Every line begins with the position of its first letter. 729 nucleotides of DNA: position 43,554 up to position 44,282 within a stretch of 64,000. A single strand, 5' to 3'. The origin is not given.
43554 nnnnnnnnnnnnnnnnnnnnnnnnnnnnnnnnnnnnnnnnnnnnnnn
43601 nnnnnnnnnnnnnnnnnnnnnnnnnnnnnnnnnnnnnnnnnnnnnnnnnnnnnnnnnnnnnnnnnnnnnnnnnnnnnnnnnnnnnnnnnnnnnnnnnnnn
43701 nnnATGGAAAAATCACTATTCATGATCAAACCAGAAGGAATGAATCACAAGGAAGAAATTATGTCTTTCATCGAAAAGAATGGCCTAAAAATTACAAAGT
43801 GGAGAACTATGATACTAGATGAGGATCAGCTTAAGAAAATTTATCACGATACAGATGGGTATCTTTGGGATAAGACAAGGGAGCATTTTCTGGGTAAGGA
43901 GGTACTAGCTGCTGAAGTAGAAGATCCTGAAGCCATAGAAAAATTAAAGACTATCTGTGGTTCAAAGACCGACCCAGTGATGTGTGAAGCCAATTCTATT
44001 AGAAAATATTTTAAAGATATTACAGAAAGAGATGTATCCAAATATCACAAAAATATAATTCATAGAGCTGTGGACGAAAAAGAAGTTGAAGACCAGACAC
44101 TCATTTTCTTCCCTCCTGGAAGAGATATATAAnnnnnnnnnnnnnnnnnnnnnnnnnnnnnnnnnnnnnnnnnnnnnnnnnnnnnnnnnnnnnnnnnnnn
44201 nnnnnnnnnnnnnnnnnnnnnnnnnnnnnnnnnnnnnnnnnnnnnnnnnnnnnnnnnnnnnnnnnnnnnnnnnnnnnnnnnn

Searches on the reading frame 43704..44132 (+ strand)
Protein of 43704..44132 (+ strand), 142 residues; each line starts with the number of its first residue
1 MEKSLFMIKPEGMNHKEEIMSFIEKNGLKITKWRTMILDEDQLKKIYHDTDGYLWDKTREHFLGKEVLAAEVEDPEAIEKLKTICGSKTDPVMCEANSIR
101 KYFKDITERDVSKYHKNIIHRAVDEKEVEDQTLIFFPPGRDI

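Call 3: search_protein_families(library=pfam, proteins=[window:43704-44132:+], max_evalue=1)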
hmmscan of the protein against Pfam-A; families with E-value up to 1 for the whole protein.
window:43704-44132:+ (142 aa): 4 families
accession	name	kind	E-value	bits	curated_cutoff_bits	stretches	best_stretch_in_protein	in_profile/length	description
PF00334.24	NDK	-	1.3e-18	67.6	27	1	2-138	1-132/135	Nucleoside diphosphate kinase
PF05157.20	MshEN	-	0.079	13.4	23.1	1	67-107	43-84/90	MshEN domain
PF00290.26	Trp_syntA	-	0.11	11.9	27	1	13-83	126-195/259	Tryptophan synthase alpha chain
PF09533.15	DUF2380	-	0.14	12.1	26.3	1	19-73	111-165/187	Predicted lipoprotein of unknown function (DUF2380)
